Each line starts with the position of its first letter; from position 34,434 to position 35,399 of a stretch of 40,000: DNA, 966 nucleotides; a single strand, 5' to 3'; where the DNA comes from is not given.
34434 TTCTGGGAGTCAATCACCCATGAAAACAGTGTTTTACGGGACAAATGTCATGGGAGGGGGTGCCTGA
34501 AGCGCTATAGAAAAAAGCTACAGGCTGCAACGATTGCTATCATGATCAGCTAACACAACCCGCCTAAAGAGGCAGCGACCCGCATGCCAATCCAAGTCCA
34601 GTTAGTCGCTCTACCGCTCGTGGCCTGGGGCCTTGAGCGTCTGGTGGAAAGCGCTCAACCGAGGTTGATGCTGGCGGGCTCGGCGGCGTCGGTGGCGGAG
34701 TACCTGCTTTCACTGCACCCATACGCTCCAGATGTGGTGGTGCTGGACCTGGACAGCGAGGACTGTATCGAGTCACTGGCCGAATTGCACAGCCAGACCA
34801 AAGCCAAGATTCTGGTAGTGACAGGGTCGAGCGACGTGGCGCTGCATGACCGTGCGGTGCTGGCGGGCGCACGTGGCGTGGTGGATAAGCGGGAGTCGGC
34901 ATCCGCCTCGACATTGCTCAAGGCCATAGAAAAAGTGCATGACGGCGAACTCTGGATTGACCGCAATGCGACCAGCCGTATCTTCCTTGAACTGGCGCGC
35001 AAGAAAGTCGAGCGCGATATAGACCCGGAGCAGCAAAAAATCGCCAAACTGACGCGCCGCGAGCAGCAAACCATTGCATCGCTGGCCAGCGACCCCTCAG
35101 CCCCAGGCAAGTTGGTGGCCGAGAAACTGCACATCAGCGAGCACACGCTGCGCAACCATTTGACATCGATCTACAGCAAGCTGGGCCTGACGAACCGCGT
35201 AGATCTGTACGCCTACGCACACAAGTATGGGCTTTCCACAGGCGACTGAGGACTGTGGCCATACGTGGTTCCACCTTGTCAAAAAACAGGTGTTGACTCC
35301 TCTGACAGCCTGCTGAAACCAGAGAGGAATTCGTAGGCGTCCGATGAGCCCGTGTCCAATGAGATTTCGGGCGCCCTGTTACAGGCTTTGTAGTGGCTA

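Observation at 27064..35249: Stand-alone PilZ gene directly upstream of a giant non-LapG-type RTX adhesin, divergent from an atypical LuxR-type response regulator: candidate c-di-GMP adhesin module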

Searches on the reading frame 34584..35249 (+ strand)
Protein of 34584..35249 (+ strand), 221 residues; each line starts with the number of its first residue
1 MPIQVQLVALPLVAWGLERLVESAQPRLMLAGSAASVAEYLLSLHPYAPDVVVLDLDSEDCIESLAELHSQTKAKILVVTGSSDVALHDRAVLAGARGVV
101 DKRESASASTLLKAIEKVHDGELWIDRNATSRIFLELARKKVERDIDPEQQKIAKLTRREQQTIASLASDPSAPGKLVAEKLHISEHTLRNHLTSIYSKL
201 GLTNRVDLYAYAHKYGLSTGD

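Call 6: search_protein_families(library=pfam, proteins=[window:34584-35249:+], max_evalue=0.01)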
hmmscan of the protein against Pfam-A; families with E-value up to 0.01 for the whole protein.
window:34584-35249:+ (221 aa): 2 families
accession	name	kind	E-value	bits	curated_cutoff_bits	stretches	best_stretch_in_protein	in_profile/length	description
PF00196.25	GerE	-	6e-11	42.2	23.5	1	155-212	2-57/57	Bacterial regulatory proteins, luxR family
PF00072.30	Response_reg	-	1.1e-06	29.2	30.2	1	15-106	12-103/111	Response regulator receiver domain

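Call 7: search_protein_families(library=ncbifam, proteins=[window:34584-35249:+], max_evalue=0.01)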
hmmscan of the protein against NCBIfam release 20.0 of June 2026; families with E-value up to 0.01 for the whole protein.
window:34584-35249:+ (221 aa): 22 families
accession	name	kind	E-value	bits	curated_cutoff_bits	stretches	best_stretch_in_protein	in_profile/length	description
NF047785.1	respo_reg_MadR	equivalog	1.3e-18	67.1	300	1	13-217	12-208/209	MadR family response regulator transcription factor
NF007935.0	PRK10651.1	equivalog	4.6e-18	65.2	250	1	11-213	16-211/216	two-component system response regulator NarL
NF011896.0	PRK15369.1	equivalog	4.6e-16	59.1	242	1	23-217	24-209/211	two component system response regulator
NF052445.1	RespRegMctR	equivalog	4.2e-15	55.7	300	1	3-216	2-203/205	two-component system response regulator MctR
NF007403.0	PRK09935.1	equivalog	1e-12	48.1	271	1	44-217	45-209/210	fimbria biosynthesis transcriptional regulator FimZ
NF007505.1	PRK10100.1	equivalog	4.2e-11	42.9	250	1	69-213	66-200/204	biofilm master transcriptional regulator CsgD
NF007018.1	PRK09483.1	equivalog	5.8e-11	42.4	280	1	12-218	12-209/217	UvrY/SirA/GacA family response regulator transcription factor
NF007708.0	PRK10403.1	equivalog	9.6e-09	35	343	1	4-206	8-202/215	nitrate/nitrite response regulator protein NarP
NF007419.0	PRK09958.1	equivalog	1.4e-08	34.6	251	1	44-215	41-201/204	acid-sensing system DNA-binding response regulator EvgA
NF006900.1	PRK09390.1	equivalog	1.5e-08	34.4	255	1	40-204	40-189/203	response regulator FixJ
NF041830.1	RR_TF_ErdR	exception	2.1e-08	34.2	390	1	34-206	34-199/213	response regulator transcription factor ErdR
NF007685.0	PRK10360.1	equivalog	4e-08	33.3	258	1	24-208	23-188/196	response regulator transcription factor UhpA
NF052366.1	photon_PedR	equivalog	7.7e-07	29.2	120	1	155-216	2-61/74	photosynthetic electron transport-dependent transcriptional regulator PedR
NF003420.0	PRK04841.1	equivalog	2.4e-06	25.9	537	1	101-213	791-894/903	HTH-type transcriptional regulator MalT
NF041232.1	BagY_FevT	exception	3.8e-05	22.7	700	1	154-208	295-347/367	LuxR family transcriptional regulator BagY/FevT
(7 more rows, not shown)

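Call 24: search_solved_structures(query=window:34584-35249:+, max_evalue=0.001, show_alignments=2)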
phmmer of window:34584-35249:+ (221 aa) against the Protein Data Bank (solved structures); distinct sequences matched with E-value up to 0.001: 17.
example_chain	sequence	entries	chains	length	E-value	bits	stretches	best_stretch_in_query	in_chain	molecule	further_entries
3c3w_A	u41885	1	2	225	9.5e-14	55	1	16-213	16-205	TWO COMPONENT TRANSCRIPTIONAL REGULATORY PROTEIN DEVR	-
5hev_A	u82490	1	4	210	2e-11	47.4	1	44-217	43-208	Response regulator protein VraR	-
3kln_A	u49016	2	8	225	4.6e-10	42.9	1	108-212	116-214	Transcriptional regulator, LuxR family | Transcriptional regulator VpsT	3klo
1a04_A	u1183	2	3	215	5.8e-10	42.6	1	10-214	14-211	NITRATE/NITRITE RESPONSE REGULATOR PROTEIN NARL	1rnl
7ve6_A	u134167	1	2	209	6.5e-08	35.9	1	23-217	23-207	Response regulator protein VraR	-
4gvp_A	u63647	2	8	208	7.4e-08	35.7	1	23-217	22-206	Response regulator protein vraR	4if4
5f64_A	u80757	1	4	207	2.3e-06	30.9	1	45-214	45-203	Positive transcription regulator EvgA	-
8zwn_A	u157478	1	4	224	3e-06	30.5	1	46-214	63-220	DNA-binding transcriptional activator EvgA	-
4ldz_A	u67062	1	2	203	3.1e-06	30.4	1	47-210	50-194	Transcriptional regulatory protein DesR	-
4zmr_A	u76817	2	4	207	2.5e-05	27.5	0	38-211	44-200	Response regulator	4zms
4hye_A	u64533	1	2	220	3.2e-05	27.1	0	38-211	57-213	Response regulator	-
4yn8_A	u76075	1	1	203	6e-05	26.2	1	48-209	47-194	Response regulator ChrA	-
1fse_A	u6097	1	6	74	0.00013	25.1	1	150-206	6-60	GERE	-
3cz5_A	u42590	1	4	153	0.00013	25.1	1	10-139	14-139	Two-component response regulator, LuxR family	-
1je8_A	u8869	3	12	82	0.00075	22.7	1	151-214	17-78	Nitrate/Nitrite Response Regulator Protein NARL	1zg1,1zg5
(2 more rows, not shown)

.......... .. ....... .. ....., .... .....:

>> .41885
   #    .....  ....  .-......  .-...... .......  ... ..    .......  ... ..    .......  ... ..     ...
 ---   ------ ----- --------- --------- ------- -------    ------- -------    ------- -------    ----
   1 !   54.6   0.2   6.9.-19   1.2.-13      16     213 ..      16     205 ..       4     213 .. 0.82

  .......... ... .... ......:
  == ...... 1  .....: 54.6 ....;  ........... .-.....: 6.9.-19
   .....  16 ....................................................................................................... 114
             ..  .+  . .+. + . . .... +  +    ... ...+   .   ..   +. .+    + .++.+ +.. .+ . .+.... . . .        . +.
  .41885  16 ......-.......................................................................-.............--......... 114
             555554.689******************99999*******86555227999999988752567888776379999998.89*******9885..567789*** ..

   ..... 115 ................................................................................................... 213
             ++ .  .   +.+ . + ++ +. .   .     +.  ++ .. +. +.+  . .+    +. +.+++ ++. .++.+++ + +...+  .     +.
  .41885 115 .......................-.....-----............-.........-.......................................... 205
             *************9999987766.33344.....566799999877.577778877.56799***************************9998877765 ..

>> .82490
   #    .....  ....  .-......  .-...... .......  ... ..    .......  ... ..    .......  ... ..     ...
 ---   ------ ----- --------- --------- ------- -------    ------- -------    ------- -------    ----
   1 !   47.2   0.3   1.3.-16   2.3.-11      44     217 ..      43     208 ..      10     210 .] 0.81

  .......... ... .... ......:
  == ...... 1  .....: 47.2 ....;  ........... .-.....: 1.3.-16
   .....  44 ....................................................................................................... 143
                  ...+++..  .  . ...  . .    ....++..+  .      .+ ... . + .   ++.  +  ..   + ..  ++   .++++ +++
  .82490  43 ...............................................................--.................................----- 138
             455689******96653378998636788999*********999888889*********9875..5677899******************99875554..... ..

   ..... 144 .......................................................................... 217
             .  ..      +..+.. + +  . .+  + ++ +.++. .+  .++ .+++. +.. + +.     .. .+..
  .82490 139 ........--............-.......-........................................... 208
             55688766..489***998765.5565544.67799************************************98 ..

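Call 26: search_solved_structures(query=window:34584-35249:+, max_evalue=1e-9, show_alignments=4)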
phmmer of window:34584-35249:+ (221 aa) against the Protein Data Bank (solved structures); distinct sequences matched with E-value up to 1e-9: 4.
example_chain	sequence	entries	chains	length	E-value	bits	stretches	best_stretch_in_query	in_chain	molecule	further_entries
3c3w_A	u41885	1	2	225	9.5e-14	55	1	16-213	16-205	TWO COMPONENT TRANSCRIPTIONAL REGULATORY PROTEIN DEVR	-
5hev_A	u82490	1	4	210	2e-11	47.4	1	44-217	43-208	Response regulator protein VraR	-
3kln_A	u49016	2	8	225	4.6e-10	42.9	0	108-212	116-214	Transcriptional regulator, LuxR family | Transcriptional regulator VpsT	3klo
1a04_A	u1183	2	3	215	5.8e-10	42.6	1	10-214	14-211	NITRATE/NITRITE RESPONSE REGULATOR PROTEIN NARL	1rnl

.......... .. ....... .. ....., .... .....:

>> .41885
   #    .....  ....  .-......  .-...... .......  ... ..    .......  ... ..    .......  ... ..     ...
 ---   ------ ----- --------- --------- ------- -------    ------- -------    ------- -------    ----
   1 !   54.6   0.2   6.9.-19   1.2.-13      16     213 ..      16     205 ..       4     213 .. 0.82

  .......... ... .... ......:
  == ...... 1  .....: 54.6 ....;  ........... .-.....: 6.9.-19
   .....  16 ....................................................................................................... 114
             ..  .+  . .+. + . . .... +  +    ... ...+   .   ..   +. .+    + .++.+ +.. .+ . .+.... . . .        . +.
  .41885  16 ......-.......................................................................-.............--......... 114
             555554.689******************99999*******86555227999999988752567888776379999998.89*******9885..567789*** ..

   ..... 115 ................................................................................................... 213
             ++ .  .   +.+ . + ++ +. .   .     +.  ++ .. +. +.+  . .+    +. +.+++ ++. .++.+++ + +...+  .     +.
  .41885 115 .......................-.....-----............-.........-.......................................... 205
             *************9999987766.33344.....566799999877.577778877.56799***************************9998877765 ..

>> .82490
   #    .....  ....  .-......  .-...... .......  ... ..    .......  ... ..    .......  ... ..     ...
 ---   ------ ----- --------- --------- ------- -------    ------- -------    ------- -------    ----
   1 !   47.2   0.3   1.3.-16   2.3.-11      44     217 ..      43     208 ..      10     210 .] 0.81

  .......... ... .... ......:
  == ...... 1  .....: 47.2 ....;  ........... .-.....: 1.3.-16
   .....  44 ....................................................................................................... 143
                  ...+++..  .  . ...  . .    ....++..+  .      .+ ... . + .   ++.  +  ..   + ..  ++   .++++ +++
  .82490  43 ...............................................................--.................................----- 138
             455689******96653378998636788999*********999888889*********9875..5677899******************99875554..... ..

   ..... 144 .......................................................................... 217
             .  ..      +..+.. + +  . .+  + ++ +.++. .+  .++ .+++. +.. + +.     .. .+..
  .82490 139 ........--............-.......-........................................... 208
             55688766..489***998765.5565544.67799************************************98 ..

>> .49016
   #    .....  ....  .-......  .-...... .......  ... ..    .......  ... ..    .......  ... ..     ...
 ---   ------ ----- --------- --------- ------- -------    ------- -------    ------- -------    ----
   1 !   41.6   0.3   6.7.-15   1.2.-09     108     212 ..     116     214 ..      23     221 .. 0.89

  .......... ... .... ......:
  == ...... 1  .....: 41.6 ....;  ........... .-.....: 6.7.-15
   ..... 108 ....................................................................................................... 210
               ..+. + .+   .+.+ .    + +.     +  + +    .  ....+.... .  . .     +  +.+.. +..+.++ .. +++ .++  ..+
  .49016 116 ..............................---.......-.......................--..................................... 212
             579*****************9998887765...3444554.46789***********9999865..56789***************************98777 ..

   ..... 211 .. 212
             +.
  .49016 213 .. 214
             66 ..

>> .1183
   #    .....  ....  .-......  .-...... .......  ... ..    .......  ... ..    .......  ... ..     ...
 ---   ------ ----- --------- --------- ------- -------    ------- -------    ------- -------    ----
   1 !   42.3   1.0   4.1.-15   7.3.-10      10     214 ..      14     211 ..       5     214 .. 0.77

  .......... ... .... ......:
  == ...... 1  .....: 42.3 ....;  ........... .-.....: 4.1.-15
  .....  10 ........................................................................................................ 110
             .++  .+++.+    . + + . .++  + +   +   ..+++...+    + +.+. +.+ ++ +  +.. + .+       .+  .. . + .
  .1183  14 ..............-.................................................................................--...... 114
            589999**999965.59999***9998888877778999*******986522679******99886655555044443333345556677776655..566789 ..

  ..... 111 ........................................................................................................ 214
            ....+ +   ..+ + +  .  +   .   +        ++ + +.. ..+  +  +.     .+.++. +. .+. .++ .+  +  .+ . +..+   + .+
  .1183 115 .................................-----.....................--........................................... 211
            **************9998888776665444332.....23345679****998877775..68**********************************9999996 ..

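Call 33: find_homologous_proteins(query=window:34584-35249:+)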
Query window:34584-35249:+ (221 aa): 3476 proteins with E <= 0.001 among 5839 candidates; the best 120 are listed.
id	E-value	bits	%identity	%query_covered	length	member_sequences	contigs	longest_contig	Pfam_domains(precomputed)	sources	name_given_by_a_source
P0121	2.2e-130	450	97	100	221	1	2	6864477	PF00196.26,PF00072.31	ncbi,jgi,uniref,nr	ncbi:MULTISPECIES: LuxR C-terminal-related transcriptional regulator [Pseudomonas]|uniref:LuxR C-ter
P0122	4.1e-130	450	97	100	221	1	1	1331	PF00196.26,PF00072.31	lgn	-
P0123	3.0e-128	443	96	100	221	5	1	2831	PF00196.26,PF00072.31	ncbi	ncbi:Transcriptional regulatory protein DegU [compost metagenome]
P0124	4.4e-128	443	95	100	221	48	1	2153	PF00196.26,PF00072.31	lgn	-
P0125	7.2e-128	442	95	100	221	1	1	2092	PF00196.26,PF00072.31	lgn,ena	-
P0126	1.1e-126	438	95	100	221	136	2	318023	PF00196.26,PF00072.31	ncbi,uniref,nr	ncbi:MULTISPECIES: LuxR C-terminal-related transcriptional regulator [Pseudomonas]|uniref:LuxR C-ter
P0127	6.2e-126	436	94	100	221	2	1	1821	PF00196.26,PF00072.31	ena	-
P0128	3.7e-125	433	94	100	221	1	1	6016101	PF00196.26,PF00072.31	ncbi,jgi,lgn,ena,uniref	ncbi:two-component system nitrate/nitrite response regulator NarL [Pseudomonas sp. S30_BP2TU TE3576]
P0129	3.8e-125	433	94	100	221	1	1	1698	PF00196.26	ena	-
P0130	1.1e-124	432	93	100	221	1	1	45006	PF00196.26,PF00072.31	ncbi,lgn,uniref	ncbi:LuxR C-terminal-related transcriptional regulator [Pseudomonas sp. KB_15]|uniref:LuxR C-termina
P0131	1.5e-124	431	93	100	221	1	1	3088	PF00196.26,PF00072.31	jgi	jgi:DNA-binding NarL/FixJ family response regulator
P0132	3.0e-124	430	93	100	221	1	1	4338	PF00196.26,PF00072.31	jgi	jgi:DNA-binding NarL/FixJ family response regulator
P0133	4.3e-124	430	93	100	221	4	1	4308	PF00196.26,PF00072.31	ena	-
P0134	2.2e-123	428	93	100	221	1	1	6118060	PF00196.26,PF00072.31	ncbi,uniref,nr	ncbi:LuxR C-terminal-related transcriptional regulator [Pseudomonas baetica]|uniref:LuxR C-terminal-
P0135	1.9e-114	398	87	100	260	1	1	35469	PF00196.26,PF00072.31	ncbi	-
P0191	7.7e-84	299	68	98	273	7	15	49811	PF00196.26,PF00072.31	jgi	jgi:two-component system, NarL family, nitrate/nitrite response regulator NarL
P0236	1.9e-78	281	63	97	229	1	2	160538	PF00196.26,PF00072.31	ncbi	-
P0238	2.2e-78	281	65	98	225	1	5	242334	PF00196.26,PF00072.31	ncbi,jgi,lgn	jgi:DNA-binding NarL/FixJ family response regulator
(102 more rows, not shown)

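Call 61: find_encoding_contigs(protein=P0236, flank=6000, max_places=1)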
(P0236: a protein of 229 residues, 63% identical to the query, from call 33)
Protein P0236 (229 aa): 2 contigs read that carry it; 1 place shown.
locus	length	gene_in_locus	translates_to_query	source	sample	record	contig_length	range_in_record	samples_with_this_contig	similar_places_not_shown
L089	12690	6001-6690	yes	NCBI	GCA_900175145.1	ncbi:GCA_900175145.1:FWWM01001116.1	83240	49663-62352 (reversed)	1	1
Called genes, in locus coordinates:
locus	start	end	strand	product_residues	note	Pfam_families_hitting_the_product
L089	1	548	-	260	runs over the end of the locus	-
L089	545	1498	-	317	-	PF01636:APH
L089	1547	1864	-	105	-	-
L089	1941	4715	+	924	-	PF02739:5_3_exonuc_N, PF01367:5_3_exonuc, PF01612:DNA_pol_A_exo1, PF22619:DNA_polI_exo1 (weak), PF00476:DNA_pol_A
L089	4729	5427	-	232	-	-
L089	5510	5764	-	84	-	PF07238:PilZ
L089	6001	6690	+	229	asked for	PF00072:Response_reg (weak), PF00196:GerE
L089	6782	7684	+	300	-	PF01738:DLH, PF02129:Peptidase_S15 (weak), PF00561:Abhydrolase_1 (faint)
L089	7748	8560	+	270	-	PF02535:Zip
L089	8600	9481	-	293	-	PF00581:Rhodanese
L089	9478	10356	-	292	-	PF00892:EamA (weak)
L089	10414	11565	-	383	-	PF00355:Rieske (weak), PF00848:Ring_hydroxyl_A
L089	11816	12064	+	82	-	PF02609:Exonuc_VII_S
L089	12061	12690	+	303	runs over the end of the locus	PF00348:polyprenyl_synt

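Call 62: find_encoding_contigs(protein=P0238, flank=6000, max_places=1)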
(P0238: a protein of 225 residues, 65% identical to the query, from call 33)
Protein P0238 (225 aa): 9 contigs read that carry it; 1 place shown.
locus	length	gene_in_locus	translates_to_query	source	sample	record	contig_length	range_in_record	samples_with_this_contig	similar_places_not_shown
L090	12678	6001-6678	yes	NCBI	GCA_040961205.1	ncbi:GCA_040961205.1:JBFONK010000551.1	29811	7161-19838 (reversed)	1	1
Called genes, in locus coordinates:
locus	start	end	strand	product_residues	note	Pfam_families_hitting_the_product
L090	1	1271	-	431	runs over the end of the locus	PF13400:Tad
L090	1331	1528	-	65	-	PF04964:Flp_Fap (weak)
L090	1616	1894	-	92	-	-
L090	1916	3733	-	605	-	PF13629:T2SS-T3SS_pil_N (faint), PF00263:Secretin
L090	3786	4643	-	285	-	PF08666:SAF, PF16976:RcpC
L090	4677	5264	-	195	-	PF01478:Peptidase_A24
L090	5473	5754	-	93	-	PF07238:PilZ (weak)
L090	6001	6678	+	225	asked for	PF00072:Response_reg (weak), PF00196:GerE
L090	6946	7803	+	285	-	PF02535:Zip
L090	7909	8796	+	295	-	PF09537:DUF2383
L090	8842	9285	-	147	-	-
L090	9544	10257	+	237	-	PF03713:DUF305 (faint), PF13628:DUF4142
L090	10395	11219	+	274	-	PF13628:DUF4142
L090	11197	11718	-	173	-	PF13211:DUF4019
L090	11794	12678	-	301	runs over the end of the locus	PF01904:DUF72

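Call 63: find_encoding_contigs(protein=P0191, flank=6000, max_places=1)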
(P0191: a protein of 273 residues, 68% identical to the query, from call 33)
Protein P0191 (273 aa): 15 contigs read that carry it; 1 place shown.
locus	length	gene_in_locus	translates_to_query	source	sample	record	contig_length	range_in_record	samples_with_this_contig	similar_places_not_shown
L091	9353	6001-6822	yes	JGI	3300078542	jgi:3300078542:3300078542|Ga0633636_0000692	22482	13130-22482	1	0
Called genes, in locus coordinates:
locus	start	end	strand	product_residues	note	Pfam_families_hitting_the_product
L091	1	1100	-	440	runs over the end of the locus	PF13400:Tad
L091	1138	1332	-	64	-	PF04964:Flp_Fap (faint)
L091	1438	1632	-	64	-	PF04964:Flp_Fap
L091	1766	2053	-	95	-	-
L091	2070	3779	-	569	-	PF13629:T2SS-T3SS_pil_N (faint), PF00263:Secretin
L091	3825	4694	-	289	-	PF08666:SAF, PF16976:RcpC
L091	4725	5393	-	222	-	PF01478:Peptidase_A24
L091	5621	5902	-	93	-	-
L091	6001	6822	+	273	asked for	PF00072:Response_reg (weak), PF00196:GerE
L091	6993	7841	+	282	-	PF02535:Zip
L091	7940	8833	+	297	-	PF09537:DUF2383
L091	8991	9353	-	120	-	?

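Call 78: predict_structure(alignment_id=A3)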
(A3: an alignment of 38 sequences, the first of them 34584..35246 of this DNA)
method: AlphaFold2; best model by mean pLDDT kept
length: 221 residues; sequences in the alignment: 38
mean_pLDDT: 82.4   pTM: 0.59
mean pLDDT of the five models: 82.4, 82.1, 80.6, 79.6, 79.1
residues with pLDDT >= 90: 59; 70-90: 130; 50-70: 31; < 50: 1
segments of 3 or more residues with pLDDT < 50: none
pLDDT, mean of each block of 10 residues (from residue 1): 92 91 92 92 78 89 88 91 84 87 76 90 68 59 60 83 84 82 88 88 82 74 39
secondary structure, 60 per line:
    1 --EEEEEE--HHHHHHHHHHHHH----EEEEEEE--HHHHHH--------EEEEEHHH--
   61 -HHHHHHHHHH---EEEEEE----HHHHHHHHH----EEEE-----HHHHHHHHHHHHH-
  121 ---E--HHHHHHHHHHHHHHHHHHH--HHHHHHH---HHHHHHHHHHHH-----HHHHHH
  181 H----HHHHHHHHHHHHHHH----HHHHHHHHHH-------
elements in order: E3-8 H11-23 E28-34 H37-42 E51-55 H62-71 E75-80 H85-93 E98-101 H107-119 H127-145 H148-154 H158-169 H175-181 H186-200 H205-214
